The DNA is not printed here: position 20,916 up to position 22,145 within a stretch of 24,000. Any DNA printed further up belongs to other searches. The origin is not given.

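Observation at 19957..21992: Stand-alone TPP-dependent E1 alpha/beta pair with no E2/E3, embedded among sugar-nucleotide enzymes: candidate two-carbon branching (or decarboxylating) activity on a ketosugar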

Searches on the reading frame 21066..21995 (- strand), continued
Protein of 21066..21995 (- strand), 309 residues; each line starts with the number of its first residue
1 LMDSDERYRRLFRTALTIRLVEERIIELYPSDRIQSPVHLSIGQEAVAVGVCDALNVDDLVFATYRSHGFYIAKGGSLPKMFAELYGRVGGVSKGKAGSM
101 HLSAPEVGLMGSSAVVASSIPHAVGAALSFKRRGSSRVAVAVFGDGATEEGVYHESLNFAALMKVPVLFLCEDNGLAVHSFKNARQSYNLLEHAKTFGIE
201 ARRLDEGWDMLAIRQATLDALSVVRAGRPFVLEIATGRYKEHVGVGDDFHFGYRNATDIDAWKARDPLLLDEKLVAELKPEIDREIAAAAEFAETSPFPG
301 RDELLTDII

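Call 62: find_homologous_proteins(query=L085:14019-14999:+, max_evalue=1e-20)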
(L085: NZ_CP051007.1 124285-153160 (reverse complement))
Query L085:14019-14999:+ (326 aa): 7997 proteins with E <= 1e-20 among 8000 candidates; the best 120 are listed.
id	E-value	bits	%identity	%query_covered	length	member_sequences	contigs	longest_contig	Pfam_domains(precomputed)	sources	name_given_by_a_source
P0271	7.7e-217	737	100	100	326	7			PF00676.26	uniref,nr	uniref:Probable pyruvate dehydrogenase alpha-subunit n=1 Tax=Streptomyces rochei TaxID=1928 RepID=Q8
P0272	6.4e-174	596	82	100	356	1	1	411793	PF00676.26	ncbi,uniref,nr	ncbi:thiamine pyrophosphate-dependent dehydrogenase E1 component subunit alpha [Streptomyces johnson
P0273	1.7e-172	591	81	100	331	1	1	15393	PF13292.12,PF00676.26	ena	-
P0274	2.3e-168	577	78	99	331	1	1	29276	PF13292.12,PF00676.26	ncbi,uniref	ncbi:thiamine pyrophosphate-dependent dehydrogenase E1 component subunit alpha [Streptomyces sp. B8F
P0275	3.9e-164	564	79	97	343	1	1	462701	PF00676.26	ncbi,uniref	ncbi:thiamine pyrophosphate-dependent dehydrogenase E1 component subunit alpha [Streptomyces sp. CAU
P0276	9.7e-164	562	79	97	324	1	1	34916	PF00676.26,PF00456.27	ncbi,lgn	-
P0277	1.2e-163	562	78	98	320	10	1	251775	PF00676.26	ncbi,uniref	ncbi:thiamine pyrophosphate-dependent dehydrogenase E1 component subunit alpha [Streptomyces noursei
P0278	8.1e-163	559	77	100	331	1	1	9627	PF00676.26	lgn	-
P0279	2.0e-160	551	77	99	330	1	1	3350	PF00676.26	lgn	-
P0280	9.2e-158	543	75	98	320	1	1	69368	PF00676.26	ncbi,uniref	ncbi:thiamine pyrophosphate-dependent dehydrogenase E1 component subunit alpha [Streptomyces sp. NPD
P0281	3.6e-155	534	76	97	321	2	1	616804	PF00676.26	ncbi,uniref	ncbi:thiamine pyrophosphate-dependent dehydrogenase E1 component subunit alpha [Streptomyces sp. NPD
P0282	9.9e-155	533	74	98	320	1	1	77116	PF00676.26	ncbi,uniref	ncbi:thiamine pyrophosphate-dependent dehydrogenase E1 component subunit alpha [Streptomyces sp. NPD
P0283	1.9e-154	532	74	98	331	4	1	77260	PF00676.26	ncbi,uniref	ncbi:thiamine pyrophosphate-dependent dehydrogenase E1 component subunit alpha [Streptomyces sp. NPD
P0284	1.4e-151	522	74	97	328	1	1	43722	PF13292.12,PF00676.26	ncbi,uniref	ncbi:thiamine pyrophosphate-dependent dehydrogenase E1 component subunit alpha [Streptomyces sp. NPD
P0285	1.3e-148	513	74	95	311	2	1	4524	PF00676.26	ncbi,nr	ncbi:thiamine pyrophosphate-dependent dehydrogenase E1 component subunit alpha [Streptomyces sp. SID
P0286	7.6e-148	510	74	96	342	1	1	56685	PF00676.26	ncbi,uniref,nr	ncbi:thiamine pyrophosphate-dependent dehydrogenase E1 component subunit alpha [Streptomyces sp. RY4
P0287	1.2e-147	509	73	98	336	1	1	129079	PF00676.26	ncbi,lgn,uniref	ncbi:thiamine pyrophosphate-dependent dehydrogenase E1 component subunit alpha [Streptomyces sp. NPD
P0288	6.6e-146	504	73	96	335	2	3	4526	PF02775.27,PF13292.12,PF00676.26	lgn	-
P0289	1.6e-145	502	73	96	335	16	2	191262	PF02775.27,PF13292.12,PF00676.26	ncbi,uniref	ncbi:thiamine pyrophosphate-dependent dehydrogenase E1 component subunit alpha [Streptomyces pseudog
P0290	4.0e-144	498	72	98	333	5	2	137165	PF00676.26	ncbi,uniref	ncbi:thiamine pyrophosphate-dependent dehydrogenase E1 component subunit alpha [Streptomyces goshiki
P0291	2.7e-143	495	70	97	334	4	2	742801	PF00676.26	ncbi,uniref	ncbi:thiamine pyrophosphate-dependent dehydrogenase E1 component subunit alpha [Streptomyces flavido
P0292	8.5e-143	493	70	97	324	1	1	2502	PF00676.26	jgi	jgi:pyruvate dehydrogenase E1 component alpha subunit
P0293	8.9e-143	493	72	98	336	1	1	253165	PF00676.26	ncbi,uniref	ncbi:thiamine pyrophosphate-dependent dehydrogenase E1 component subunit alpha [Streptomyces sp. NPD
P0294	3.1e-142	492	71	98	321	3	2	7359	PF00676.26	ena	-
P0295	6.7e-142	490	70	98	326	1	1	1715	PF13292.12,PF00676.26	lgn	-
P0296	1.6e-141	489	69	98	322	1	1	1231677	PF00676.26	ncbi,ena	-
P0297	6.9e-140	484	73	89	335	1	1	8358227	PF13292.12,PF00676.26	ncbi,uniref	ncbi:thiamine pyrophosphate-dependent dehydrogenase E1 component subunit alpha [Streptomyces sp. S18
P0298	1.3e-139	483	69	97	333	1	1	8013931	PF00676.26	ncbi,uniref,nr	ncbi:TPP-dependent pyruvate/acetoin dehydrogenase alpha subunit [Streptomyces sp. V4I23]|uniref:thia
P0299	9.1e-139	480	71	97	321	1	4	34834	PF00676.26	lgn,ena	-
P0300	9.1e-139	480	72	97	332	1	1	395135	PF00676.26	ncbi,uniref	ncbi:thiamine pyrophosphate-dependent dehydrogenase E1 component subunit alpha [Streptomyces sp. NPD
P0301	1.1e-138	480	69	98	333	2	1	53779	PF00676.26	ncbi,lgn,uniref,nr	ncbi:thiamine pyrophosphate-dependent dehydrogenase E1 component subunit alpha [Streptomyces sp. LP0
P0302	1.2e-138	480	69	96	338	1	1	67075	PF13292.12,PF00676.26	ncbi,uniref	ncbi:thiamine pyrophosphate-dependent dehydrogenase E1 component subunit alpha [Streptomyces sp. NPD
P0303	4.8e-138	478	69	99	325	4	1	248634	PF00676.26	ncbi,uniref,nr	ncbi:thiamine pyrophosphate-dependent dehydrogenase E1 component subunit alpha [Streptomyces sp. V4-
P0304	4.9e-138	478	69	95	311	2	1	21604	PF00676.26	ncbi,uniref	ncbi:thiamine pyrophosphate-dependent dehydrogenase E1 component subunit alpha [Micromonospora sp. N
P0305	1.2e-137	476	69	98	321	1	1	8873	PF00676.26,PF00456.27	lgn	-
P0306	1.3e-137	476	68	97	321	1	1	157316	PF00676.26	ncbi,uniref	ncbi:thiamine pyrophosphate-dependent dehydrogenase E1 component subunit alpha [Amycolatopsis sp. NP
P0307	2.0e-137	476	69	98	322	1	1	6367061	PF13292.12,PF00676.26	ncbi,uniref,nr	ncbi:thiamine pyrophosphate-dependent dehydrogenase E1 component subunit alpha [Micromonospora sp. W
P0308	2.2e-137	476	68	96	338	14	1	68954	PF02775.27,PF13292.12,PF00676.26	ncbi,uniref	ncbi:thiamine pyrophosphate-dependent dehydrogenase E1 component subunit alpha [Streptomyces sp. NPD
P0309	2.2e-137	476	69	96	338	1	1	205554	PF13292.12,PF00676.26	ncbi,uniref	ncbi:thiamine pyrophosphate-dependent dehydrogenase E1 component subunit alpha [Streptomyces sp. NPD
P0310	8.1e-137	474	70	98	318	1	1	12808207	PF00676.26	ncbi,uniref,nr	ncbi:pyruvate dehydrogenase E1 component alpha subunit [Kibdelosporangium banguiense]|uniref:Pyruvat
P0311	1.8e-136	473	68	97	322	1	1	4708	PF00676.26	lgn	-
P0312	2.7e-136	472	67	96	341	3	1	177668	PF13292.12,PF00676.26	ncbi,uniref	ncbi:thiamine pyrophosphate-dependent dehydrogenase E1 component subunit alpha [Streptomyces sp. NPD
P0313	5.6e-136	471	66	96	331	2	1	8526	PF00676.26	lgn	-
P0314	5.8e-136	471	65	96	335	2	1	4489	PF00676.26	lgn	-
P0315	6.5e-136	471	68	96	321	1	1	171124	PF00676.26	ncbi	-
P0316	1.2e-135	470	70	96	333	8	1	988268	PF00676.26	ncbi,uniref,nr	ncbi:thiamine pyrophosphate-dependent dehydrogenase E1 component subunit alpha [Streptomyces sp. RPT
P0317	1.5e-135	470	68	97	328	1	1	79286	PF00676.26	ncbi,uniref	ncbi:thiamine pyrophosphate-dependent dehydrogenase E1 component subunit alpha [Actinokineospora sp.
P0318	2.7e-135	469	67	96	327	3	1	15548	PF00676.26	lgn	-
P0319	6.4e-135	468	67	97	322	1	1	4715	PF13292.12,PF00676.26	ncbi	ncbi:MAG: thiamine pyrophosphate-dependent dehydrogenase E1 component subunit alpha [Sciscionella sp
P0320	1.5e-134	466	67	96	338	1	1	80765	PF00676.26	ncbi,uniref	ncbi:thiamine pyrophosphate-dependent dehydrogenase E1 component subunit alpha [Saccharopolyspora sp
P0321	5.4e-134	465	66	97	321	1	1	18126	PF00676.26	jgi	jgi:TPP-dependent pyruvate/acetoin dehydrogenase alpha subunit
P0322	6.1e-134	464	67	95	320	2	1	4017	PF13292.12,PF00676.26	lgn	-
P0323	3.8e-133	462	69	96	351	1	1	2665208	PF13292.12,PF00676.26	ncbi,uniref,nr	ncbi:thiamine pyrophosphate-dependent dehydrogenase E1 component subunit alpha [Streptomyces sp. ICB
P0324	3.7e-132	458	69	95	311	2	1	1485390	PF00676.26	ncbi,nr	ncbi:thiamine pyrophosphate-dependent dehydrogenase E1 component subunit alpha [Kitasatospora sp. SU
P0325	3.8e-132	458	66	96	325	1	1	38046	PF00676.26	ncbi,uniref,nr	ncbi:thiamine pyrophosphate-dependent dehydrogenase E1 component subunit alpha [Actinokineospora sp.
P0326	7.3e-132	458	66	96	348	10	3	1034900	PF13292.12,PF00676.26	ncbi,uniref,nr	ncbi:hypothetical protein GCM10010329_69010 [Streptomyces spiroverticillatus]|uniref:Dehydrogenase E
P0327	3.7e-131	455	68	98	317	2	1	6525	PF00676.26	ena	-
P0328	4.9e-131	455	66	96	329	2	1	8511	PF00676.26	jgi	jgi:TPP-dependent pyruvate/acetoin dehydrogenase alpha subunit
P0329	1.6e-130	453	65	97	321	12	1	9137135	PF13292.12,PF00676.26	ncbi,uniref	ncbi:thiamine pyrophosphate-dependent dehydrogenase E1 component subunit alpha [Microtetraspora mala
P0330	3.1e-130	452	64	96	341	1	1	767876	PF00676.26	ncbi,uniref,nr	ncbi:thiamine pyrophosphate-dependent dehydrogenase E1 component subunit alpha [Micromonospora okii]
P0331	4.0e-130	452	64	96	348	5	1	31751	PF00676.26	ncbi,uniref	ncbi:thiamine pyrophosphate-dependent dehydrogenase E1 component subunit alpha [Micromonospora sp. N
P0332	6.2e-130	451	64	96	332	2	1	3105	PF00676.26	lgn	-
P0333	9.5e-130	451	64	96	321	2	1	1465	PF00676.26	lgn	-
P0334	1.2e-129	450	65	96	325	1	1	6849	PF00676.26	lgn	-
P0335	1.8e-129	450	66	96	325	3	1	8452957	PF00676.26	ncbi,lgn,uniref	ncbi:thiamine pyrophosphate-dependent dehydrogenase E1 component subunit alpha [Streptomyces sp. enr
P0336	3.9e-129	449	65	97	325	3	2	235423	PF00676.26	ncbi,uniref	ncbi:thiamine pyrophosphate-dependent dehydrogenase E1 component subunit alpha [Saccharothrix xinjia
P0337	9.5e-129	447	65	98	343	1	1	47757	PF00676.26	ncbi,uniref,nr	ncbi:thiamine pyrophosphate-dependent dehydrogenase E1 component subunit alpha [Parafrankia sp. EUN1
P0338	1.2e-128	447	63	98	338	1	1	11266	PF00676.26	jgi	jgi:TPP-dependent pyruvate/acetoin dehydrogenase alpha subunit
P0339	2.9e-128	446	65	97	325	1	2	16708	PF00676.26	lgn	-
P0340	4.3e-128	445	63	96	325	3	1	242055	PF00676.26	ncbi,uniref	ncbi:thiamine pyrophosphate-dependent dehydrogenase E1 component subunit alpha [Streptomyces litmoci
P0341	4.9e-128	445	64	96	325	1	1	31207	PF00676.26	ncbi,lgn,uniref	ncbi:thiamine pyrophosphate-dependent dehydrogenase E1 component subunit alpha [Streptomyces sp. NPD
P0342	6.9e-128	444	63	96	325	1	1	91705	PF00676.26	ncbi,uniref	ncbi:thiamine pyrophosphate-dependent dehydrogenase E1 component subunit alpha [Streptomyces sp. NPD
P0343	1.4e-127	443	63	96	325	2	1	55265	PF00676.26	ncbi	ncbi:thiamine pyrophosphate-dependent dehydrogenase E1 component subunit alpha [Streptomyces sp. NPD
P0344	1.5e-127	443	66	95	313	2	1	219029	PF00676.26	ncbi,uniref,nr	ncbi:acetoin dehydrogenase [Actinokineospora bangkokensis]|uniref:Acetoin dehydrogenase n=2 Tax=Acti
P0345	4.6e-127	442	62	98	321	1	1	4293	PF00676.26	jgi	jgi:TPP-dependent pyruvate/acetoin dehydrogenase alpha subunit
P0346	1.1e-126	440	66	96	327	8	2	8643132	PF00676.26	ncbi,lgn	-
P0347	3.6e-126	439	62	98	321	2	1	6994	PF00676.26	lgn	-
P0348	4.0e-126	439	63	96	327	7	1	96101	PF13292.12,PF00676.26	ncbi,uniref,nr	ncbi:thiamine pyrophosphate-dependent dehydrogenase E1 component subunit alpha [Streptomyces sp. AC5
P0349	4.7e-126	438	63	95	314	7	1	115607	PF00676.26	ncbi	ncbi:thiamine pyrophosphate-dependent dehydrogenase E1 component subunit alpha [Kitasatospora sp. NP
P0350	1.0e-125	437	64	96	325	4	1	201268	PF13292.12,PF00676.26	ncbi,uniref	ncbi:thiamine pyrophosphate-dependent dehydrogenase E1 component subunit alpha [Streptomyces rubradi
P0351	2.2e-125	436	63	99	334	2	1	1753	PF00676.26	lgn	-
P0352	4.7e-125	435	62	96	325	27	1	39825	PF00676.26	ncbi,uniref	ncbi:thiamine pyrophosphate-dependent dehydrogenase E1 component subunit alpha [Streptomyces goshiki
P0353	5.4e-125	435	65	97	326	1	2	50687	PF00676.26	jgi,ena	jgi:pyruvate dehydrogenase E1 component alpha subunit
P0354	2.0e-124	433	63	97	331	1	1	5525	PF00676.26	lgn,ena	-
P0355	2.1e-124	433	64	96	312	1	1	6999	PF00676.26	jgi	jgi:TPP-dependent pyruvate/acetoin dehydrogenase alpha subunit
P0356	2.3e-124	433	62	97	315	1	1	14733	PF00676.26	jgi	jgi:pyruvate dehydrogenase E1 component alpha subunit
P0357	3.4e-124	432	65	96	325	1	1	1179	PF00676.26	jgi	jgi:pyruvate dehydrogenase E1 component alpha subunit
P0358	5.7e-124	432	63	97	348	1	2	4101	PF00676.26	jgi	jgi:TPP-dependent pyruvate/acetoin dehydrogenase alpha subunit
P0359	1.3e-123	430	62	96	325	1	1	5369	PF00676.26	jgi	jgi:TPP-dependent pyruvate/acetoin dehydrogenase alpha subunit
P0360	2.0e-123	430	63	96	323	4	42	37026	PF00676.26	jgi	jgi:TPP-dependent pyruvate/acetoin dehydrogenase alpha subunit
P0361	2.3e-123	430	64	97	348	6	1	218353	PF00676.26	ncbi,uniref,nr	ncbi:thiamine pyrophosphate-dependent dehydrogenase E1 component subunit alpha [Amycolatopsis taiwan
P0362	2.3e-123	430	62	97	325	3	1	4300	PF00676.26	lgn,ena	-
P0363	2.3e-123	430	65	93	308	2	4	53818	PF00676.26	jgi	-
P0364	3.9e-123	429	62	96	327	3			PF13292.12,PF00676.26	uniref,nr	uniref:TxnB3 n=1 Tax=Streptomyces bottropensis TaxID=42235 RepID=A0A0K1H2X8_9ACTN|nr:TxnB3 [Streptom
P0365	7.0e-123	428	64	96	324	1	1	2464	PF00676.26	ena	-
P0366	9.7e-123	428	62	96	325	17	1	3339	PF00676.26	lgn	-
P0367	1.2e-122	427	63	96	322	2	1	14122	PF00676.26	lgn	-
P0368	1.2e-122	427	64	96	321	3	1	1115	PF00676.26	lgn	-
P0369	1.3e-122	427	65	95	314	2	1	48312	PF00676.26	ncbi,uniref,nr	ncbi:thiamine pyrophosphate-dependent dehydrogenase E1 component subunit alpha [Streptomyces sp. SID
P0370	1.3e-122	427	62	96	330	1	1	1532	PF00676.26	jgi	-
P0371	1.5e-122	427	63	96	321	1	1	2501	PF00676.26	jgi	-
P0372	1.6e-122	427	63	96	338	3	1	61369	PF00676.26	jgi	jgi:TPP-dependent pyruvate/acetoin dehydrogenase alpha subunit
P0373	2.1e-122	426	62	98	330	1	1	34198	PF00676.26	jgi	-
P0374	2.9e-122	426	64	96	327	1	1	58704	PF13292.12,PF00676.26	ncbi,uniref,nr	ncbi:thiamine pyrophosphate-dependent dehydrogenase E1 component subunit alpha [Streptomyces lushane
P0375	3.6e-122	426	63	96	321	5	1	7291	PF00676.26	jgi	jgi:TPP-dependent pyruvate/acetoin dehydrogenase alpha subunit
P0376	4.0e-122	425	63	95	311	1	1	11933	PF00676.26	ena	-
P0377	4.5e-122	425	62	97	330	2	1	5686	PF00676.26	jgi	jgi:TPP-dependent pyruvate/acetoin dehydrogenase alpha subunit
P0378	6.1e-122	425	60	97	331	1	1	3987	PF00676.26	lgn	-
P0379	7.3e-122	425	64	96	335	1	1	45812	PF00676.26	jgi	jgi:pyruvate dehydrogenase E1 component alpha subunit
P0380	1.1e-121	424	64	96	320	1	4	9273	PF00676.26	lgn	-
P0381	1.1e-121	424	63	96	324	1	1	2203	PF02775.27,PF00676.26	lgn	-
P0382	1.1e-121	424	62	97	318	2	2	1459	PF00676.26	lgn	-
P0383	1.7e-121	423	62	97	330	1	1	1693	PF00676.26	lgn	-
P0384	2.0e-121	423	62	97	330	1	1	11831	PF00676.26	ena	-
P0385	2.8e-121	423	62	96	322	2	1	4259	PF13292.12,PF00676.26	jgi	jgi:TPP-dependent pyruvate/acetoin dehydrogenase alpha subunit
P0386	3.4e-121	422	62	96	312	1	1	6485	PF00676.26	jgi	jgi:pyruvate dehydrogenase E1 component alpha subunit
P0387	4.3e-121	422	61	96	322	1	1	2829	PF00676.26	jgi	jgi:pyruvate dehydrogenase E1 component alpha subunit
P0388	6.4e-121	422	62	96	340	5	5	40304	PF00676.26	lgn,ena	-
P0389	6.6e-121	421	61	96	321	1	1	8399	PF00676.26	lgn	-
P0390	7.8e-121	421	64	96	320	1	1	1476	PF00676.26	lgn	-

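Call 64: find_encoding_contigs(protein=P0330, flank=10000, max_places=1)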
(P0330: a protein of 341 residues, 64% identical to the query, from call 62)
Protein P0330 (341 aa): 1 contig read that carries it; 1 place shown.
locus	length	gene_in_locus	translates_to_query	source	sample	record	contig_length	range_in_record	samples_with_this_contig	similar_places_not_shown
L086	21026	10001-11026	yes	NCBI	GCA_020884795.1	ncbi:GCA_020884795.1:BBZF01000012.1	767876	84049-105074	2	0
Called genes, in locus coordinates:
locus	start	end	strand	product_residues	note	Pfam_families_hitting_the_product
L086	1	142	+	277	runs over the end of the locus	PF01061:ABC2_membrane, PF12698:ABC2_membrane_3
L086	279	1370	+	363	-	PF00561:Abhydrolase_1, PF12697:Abhydrolase_6, PF12146:Hydrolase_4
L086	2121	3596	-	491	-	PF00083:Sugar_tr, PF07690:MFS_1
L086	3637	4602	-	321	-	PF00892:EamA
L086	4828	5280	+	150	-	PF13577:SnoaL_4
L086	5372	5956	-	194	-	PF00908:dTDP_sugar_isom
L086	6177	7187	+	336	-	PF00067:p450 (weak)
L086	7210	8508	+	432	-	PF00201:UDPGT (faint), PF21036:EryCIII-like_N, PF06722:EryCIII-like_C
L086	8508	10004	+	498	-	PF03559:Hexose_dehydrat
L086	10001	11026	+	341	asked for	PF00676:E1_dh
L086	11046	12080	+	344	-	PF02779:Transket_pyr, PF02780:Transketolase_C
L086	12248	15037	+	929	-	PF12419:DUF3670, PF00176:SNF2-rel_dom, PF00271:Helicase_C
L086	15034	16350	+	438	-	-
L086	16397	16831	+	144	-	PF18029:Glyoxalase_6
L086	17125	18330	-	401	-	PF01381:HTH_3 (faint), PF13560:HTH_31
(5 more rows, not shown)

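Call 75: search_protein_families(library=pfam, proteins=[L005:305-1084:+, L005:1217-1840:+, L005:2207-2773:+, L005:2770-3852:+, L005:4903-6429:-, L005:12079-13938:-, L005:15132-16181:+, L005:16861-18336:+, L005:19150-20340:+, L005:14260-14826:-], max_evalue=0.001)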
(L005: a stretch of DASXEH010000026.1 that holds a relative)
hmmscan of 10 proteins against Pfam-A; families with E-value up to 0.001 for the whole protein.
L005:305-1084:+ (259 aa): 0 families

L005:1217-1840:+ (207 aa): 3 families
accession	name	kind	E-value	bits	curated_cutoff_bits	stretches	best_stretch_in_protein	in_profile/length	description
PF00676.26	E1_dh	-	1e-18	67.8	22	1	8-162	5-168/300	Dehydrogenase E1 component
PF13292.11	DXP_synthase_N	-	2.6e-06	27.3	21.2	1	55-162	69-178/274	1-deoxy-D-xylulose-5-phosphate synthase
PF02775.26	TPP_enzyme_C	-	1.2e-05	25.6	21.9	1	81-157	11-84/151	Thiamine pyrophosphate enzyme, C-terminal TPP binding domain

L005:2207-2773:+ (188 aa): 1 family
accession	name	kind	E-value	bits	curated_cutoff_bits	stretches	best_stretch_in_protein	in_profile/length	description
PF02779.29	Transket_pyr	-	1.5e-05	25.1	27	1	54-125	43-113/174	Transketolase, pyrimidine binding domain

L005:2770-3852:+ (360 aa): 2 families
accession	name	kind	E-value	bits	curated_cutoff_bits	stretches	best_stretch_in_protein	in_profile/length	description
PF04055.27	Radical_SAM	-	2.4e-17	64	29.5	1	35-184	2-140/166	Radical SAM superfamily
PF13186.11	SPASM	-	2.2e-05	25.1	21.5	1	276-339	1-66/67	Iron-sulfur cluster-binding domain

L005:4903-6429:- (508 aa): 1 family
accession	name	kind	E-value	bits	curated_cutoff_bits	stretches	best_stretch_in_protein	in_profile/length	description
PF13524.12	Glyco_trans_1_2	-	1.7e-10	41.5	25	1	405-492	50-134/144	Glycosyl transferase-like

L005:12079-13938:- (619 aa): 2 families
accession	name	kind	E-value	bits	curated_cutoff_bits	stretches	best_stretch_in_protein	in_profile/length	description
PF04932.20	Wzy_C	-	2.4e-06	27.8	31.7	1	203-349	5-149/149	O-Antigen ligase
PF11846.14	Wzy_C_2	-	0.00023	21.6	28.5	1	381-452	12-86/191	Virulence factor membrane-bound polymerase, C-terminal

L005:15132-16181:+ (349 aa): 3 families
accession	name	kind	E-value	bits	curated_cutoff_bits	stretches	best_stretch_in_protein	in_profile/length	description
PF01000.31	RNA_pol_A_bac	-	2.2e-35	121.9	33.9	1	73-188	1-119/119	RNA polymerase Rpb3/RpoA insert domain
PF03118.21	RNA_pol_A_CTD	-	4.2e-25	87.7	23.8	1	263-320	9-66/67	Bacterial RNA polymerase, alpha chain C terminal domain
PF01193.29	RNA_pol_L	-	1.3e-24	86.1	24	1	43-238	1-74/74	RNA polymerase Rpb3/Rpb11 dimerisation domain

L005:16861-18336:+ (491 aa): 1 family
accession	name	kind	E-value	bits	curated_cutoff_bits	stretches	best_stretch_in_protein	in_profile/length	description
PF00171.27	Aldedh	-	4.5e-151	504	23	1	24-486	1-461/461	Aldehyde dehydrogenase family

L005:19150-20340:+ (396 aa): 2 families
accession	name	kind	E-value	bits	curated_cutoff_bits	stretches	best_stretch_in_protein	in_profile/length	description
PF07690.21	MFS_1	-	1e-41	143.5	33.4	2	18-291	1-289/347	Major Facilitator Superfamily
PF00083.30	Sugar_tr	-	9.1e-14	51.6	22.3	1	48-186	46-190/452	Sugar (and other) transporter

L005:14260-14826:- (188 aa): 0 families
